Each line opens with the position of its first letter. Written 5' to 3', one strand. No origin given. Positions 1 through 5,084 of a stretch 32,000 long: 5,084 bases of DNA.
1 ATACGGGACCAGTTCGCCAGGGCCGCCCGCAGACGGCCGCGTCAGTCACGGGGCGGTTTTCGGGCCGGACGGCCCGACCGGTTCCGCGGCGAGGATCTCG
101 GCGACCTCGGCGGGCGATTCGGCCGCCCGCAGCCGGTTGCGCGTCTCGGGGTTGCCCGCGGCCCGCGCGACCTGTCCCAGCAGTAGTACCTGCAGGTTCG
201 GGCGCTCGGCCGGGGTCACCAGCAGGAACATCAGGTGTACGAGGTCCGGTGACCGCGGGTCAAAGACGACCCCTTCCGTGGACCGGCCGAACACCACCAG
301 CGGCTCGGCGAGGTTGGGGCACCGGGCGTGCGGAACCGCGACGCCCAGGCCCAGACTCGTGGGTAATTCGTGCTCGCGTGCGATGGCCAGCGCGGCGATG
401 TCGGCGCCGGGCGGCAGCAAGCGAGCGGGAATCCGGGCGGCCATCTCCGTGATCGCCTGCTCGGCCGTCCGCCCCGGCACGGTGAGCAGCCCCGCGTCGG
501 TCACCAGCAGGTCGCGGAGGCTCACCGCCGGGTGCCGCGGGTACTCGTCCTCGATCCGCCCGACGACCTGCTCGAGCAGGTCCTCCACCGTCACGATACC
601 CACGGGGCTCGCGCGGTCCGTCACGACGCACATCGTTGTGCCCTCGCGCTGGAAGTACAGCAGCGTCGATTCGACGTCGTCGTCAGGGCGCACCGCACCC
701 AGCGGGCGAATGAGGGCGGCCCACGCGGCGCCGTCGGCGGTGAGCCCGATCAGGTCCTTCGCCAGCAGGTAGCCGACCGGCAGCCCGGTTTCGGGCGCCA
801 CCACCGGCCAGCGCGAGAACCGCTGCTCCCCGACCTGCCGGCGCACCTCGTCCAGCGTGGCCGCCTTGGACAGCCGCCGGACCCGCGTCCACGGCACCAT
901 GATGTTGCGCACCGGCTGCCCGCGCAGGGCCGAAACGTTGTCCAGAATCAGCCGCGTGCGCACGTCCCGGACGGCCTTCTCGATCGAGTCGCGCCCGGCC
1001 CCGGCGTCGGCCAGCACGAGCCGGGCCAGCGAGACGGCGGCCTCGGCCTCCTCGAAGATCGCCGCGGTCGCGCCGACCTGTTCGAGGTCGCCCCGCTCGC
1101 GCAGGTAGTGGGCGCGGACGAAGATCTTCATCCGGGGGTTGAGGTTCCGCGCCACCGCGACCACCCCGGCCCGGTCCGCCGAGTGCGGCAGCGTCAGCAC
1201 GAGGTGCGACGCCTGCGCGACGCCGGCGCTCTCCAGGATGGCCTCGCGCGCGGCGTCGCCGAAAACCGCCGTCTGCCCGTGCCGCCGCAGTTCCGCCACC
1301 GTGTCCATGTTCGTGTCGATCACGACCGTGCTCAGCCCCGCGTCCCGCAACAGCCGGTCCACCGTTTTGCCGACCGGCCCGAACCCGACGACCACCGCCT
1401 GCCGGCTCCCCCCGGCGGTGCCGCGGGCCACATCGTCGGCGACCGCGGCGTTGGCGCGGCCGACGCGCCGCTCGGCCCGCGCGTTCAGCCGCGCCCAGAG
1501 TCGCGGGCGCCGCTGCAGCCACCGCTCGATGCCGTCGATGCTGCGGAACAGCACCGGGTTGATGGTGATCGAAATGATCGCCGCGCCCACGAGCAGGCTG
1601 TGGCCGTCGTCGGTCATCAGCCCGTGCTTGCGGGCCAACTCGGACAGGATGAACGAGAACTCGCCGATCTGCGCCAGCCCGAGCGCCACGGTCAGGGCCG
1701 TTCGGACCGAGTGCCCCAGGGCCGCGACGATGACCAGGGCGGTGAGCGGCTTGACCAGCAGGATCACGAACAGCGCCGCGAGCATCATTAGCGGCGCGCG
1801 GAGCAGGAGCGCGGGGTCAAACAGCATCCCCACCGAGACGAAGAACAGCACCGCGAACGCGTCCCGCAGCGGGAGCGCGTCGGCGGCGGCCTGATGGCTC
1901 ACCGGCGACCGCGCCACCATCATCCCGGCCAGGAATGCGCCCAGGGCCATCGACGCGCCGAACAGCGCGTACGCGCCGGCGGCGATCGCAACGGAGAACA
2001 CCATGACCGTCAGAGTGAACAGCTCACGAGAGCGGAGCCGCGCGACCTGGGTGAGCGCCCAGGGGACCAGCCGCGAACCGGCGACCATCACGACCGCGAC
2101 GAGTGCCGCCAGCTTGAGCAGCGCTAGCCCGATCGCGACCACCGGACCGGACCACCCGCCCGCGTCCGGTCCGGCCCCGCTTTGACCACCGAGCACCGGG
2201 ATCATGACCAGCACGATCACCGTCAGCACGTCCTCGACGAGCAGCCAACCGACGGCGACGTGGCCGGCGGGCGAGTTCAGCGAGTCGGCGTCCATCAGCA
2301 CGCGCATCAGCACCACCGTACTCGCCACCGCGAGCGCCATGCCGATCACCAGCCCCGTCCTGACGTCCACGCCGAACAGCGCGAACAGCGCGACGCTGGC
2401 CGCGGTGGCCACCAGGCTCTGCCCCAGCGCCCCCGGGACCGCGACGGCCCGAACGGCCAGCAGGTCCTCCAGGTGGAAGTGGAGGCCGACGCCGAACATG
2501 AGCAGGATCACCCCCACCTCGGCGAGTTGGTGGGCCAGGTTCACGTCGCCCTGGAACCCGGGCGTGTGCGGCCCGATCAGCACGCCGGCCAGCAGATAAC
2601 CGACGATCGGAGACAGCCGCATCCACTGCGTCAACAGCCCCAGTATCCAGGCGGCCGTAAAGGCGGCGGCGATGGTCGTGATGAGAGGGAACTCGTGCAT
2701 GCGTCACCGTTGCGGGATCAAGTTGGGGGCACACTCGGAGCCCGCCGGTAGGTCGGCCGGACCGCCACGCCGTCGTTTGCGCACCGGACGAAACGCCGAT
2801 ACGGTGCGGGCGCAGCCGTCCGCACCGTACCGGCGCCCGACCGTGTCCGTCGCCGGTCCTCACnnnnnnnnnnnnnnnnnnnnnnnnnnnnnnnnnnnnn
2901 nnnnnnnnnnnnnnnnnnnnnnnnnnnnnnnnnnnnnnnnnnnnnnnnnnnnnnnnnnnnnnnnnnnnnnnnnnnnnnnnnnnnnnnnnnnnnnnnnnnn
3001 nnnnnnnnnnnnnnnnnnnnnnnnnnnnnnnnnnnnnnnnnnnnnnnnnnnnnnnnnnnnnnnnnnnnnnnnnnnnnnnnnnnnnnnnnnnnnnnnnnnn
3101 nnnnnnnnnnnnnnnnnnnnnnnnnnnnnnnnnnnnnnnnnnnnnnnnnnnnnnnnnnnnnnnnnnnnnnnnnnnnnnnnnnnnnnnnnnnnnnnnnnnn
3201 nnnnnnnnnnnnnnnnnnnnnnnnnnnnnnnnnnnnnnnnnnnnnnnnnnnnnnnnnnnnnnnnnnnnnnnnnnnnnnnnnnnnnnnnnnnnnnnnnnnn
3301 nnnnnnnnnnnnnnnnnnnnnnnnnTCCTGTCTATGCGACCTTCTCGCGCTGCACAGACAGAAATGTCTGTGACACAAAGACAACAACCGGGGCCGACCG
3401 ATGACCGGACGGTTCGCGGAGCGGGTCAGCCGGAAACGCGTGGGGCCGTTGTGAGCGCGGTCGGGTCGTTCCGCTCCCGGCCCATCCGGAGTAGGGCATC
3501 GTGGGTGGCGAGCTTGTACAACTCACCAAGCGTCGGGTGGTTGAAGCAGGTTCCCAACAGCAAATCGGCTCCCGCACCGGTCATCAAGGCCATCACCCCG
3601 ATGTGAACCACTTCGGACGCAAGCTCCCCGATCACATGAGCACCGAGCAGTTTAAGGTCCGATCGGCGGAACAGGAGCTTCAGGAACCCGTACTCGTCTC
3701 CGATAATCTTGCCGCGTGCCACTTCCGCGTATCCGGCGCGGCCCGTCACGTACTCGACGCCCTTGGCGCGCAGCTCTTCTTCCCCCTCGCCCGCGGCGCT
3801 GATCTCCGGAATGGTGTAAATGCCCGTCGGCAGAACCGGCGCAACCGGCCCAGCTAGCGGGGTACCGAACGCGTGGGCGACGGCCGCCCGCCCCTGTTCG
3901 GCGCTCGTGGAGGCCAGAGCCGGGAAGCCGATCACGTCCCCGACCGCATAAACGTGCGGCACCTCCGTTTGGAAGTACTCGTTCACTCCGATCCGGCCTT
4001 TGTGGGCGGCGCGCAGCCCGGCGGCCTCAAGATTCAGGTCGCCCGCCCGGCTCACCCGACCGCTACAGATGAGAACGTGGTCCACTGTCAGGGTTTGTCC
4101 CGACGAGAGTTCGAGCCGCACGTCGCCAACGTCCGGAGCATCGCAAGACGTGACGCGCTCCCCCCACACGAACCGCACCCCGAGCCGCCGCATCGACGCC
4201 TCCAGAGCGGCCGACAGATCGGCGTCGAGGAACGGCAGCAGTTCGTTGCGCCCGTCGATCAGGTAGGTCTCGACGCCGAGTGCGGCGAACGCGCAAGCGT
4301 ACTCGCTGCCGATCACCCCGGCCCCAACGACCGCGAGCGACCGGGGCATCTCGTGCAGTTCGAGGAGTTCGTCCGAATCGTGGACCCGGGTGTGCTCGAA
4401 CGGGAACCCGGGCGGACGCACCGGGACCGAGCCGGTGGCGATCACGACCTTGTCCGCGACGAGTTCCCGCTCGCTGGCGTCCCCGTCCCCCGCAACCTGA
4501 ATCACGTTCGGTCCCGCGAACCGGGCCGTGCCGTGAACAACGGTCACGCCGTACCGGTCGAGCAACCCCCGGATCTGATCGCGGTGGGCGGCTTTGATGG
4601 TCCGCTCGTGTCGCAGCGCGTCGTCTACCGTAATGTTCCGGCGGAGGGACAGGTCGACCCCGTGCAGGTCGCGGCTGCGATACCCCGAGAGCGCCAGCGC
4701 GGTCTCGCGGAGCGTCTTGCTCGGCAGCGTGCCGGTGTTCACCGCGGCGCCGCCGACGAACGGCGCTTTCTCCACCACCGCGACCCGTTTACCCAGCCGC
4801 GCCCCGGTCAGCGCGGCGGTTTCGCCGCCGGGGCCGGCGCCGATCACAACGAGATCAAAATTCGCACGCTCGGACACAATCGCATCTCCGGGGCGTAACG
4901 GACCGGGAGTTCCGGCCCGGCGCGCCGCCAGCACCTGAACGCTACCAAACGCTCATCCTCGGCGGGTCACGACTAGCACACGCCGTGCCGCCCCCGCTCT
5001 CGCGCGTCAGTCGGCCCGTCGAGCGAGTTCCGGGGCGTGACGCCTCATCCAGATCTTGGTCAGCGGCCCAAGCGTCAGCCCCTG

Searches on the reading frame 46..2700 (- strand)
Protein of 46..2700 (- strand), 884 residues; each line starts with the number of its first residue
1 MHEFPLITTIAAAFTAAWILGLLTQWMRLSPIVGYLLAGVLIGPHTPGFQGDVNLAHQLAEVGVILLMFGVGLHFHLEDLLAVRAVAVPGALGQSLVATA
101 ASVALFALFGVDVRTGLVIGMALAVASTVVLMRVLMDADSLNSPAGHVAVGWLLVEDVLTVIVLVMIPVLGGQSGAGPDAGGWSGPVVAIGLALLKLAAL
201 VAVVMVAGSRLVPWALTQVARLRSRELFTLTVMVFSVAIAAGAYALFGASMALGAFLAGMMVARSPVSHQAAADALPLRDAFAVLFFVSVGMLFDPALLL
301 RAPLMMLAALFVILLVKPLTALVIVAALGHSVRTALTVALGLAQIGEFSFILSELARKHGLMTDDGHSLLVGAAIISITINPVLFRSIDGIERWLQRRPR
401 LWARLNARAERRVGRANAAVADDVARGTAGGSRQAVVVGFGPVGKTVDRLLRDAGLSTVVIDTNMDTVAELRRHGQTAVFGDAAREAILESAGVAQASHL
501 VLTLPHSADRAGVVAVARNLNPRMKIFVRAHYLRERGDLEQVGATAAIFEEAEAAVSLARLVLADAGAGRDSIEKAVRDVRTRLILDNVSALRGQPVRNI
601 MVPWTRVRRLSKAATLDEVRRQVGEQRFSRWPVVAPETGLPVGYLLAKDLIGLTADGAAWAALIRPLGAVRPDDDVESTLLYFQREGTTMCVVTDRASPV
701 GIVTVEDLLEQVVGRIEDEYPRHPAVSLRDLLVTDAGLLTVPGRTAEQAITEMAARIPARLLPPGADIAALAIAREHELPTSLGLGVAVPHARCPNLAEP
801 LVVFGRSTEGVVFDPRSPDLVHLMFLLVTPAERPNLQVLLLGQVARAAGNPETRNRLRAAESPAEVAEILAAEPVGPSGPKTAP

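Call 8: search_protein_families(library=pfam, proteins=[window:46-2700:-], max_evalue=0.001)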
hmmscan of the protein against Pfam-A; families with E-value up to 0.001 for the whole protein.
window:46-2700:- (884 aa): 4 families
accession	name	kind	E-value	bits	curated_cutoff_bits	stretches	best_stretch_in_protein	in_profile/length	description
PF00999.27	Na_H_Exchanger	-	1.6e-50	172.5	26.2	1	14-385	5-374/375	Sodium/hydrogen exchanger, transmembrane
PF02254.24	TrkA_N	-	1.2e-22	80.8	23.8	1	436-548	2-114/116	TrkA-N domain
PF00359.27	PTS_EIIA_2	-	5.4e-19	69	27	1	744-871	15-142/144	Phosphoenolpyruvate-dependent sugar phosphotransferase system, EIIA 2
PF00571.33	CBS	-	4.1e-09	37.1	24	1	665-712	7-55/57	CBS domain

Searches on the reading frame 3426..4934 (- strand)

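Call 8: search_protein_families(library=pfam, proteins=[window:3426-4934:-], max_evalue=0.001)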
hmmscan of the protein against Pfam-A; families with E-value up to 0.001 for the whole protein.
window:3426-4934:- (502 aa): 13 families
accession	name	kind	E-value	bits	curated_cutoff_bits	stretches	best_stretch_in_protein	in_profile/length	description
PF07992.20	Pyr_redox_2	-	3.3e-63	214.2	26.1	1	26-348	1-291/291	Pyridine nucleotide-disulphide oxidoreductase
PF02852.28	Pyr_redox_dim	-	5.2e-23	81.8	25.3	1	369-474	2-107/110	Pyridine nucleotide-disulphide oxidoreductase, dimerisation domain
PF00070.33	Pyr_redox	-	2.1e-21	76.7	22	1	200-274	2-77/82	Pyridine nucleotide-disulphide oxidoreductase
PF12831.13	FAD_oxidored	-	1.7e-10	41.2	27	1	27-78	1-52/416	FAD dependent oxidoreductase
PF13738.12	Pyr_redox_3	-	8.1e-08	32.3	30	1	154-332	119-305/305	Pyridine nucleotide-disulphide oxidoreductase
PF01266.30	DAO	-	1.1e-06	28.9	27.9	0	27-117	1-94/353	FAD dependent oxidoreductase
PF00890.30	FAD_binding_2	-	1.2e-06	28.4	20.4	1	27-65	1-39/414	FAD binding domain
PF13450.12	NAD_binding_8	-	2.4e-06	28.1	21.9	1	30-64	1-35/68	NAD(P)-binding Rossmann-like domain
PF03486.20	HI0933_like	-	1.4e-05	25.1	50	0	27-62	2-37/244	HI0933-like protein Rossmann domain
PF01134.28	GIDA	-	5.7e-05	22.8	22.1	0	27-57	1-32/391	Glucose inhibited division protein A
PF02737.24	3HCDH_N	-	0.00013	22.4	22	1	200-247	2-49/180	3-hydroxyacyl-CoA dehydrogenase, NAD binding domain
PF01262.27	AlaDh_PNT_C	-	0.00058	19.8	23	0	199-243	30-74/214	Alanine dehydrogenase/PNT, C-terminal domain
PF13434.12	Lys_Orn_oxgnase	-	0.00077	19.1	21.3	0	144-211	131-202/339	L-lysine 6-monooxygenase/L-ornithine 5-monooxygenase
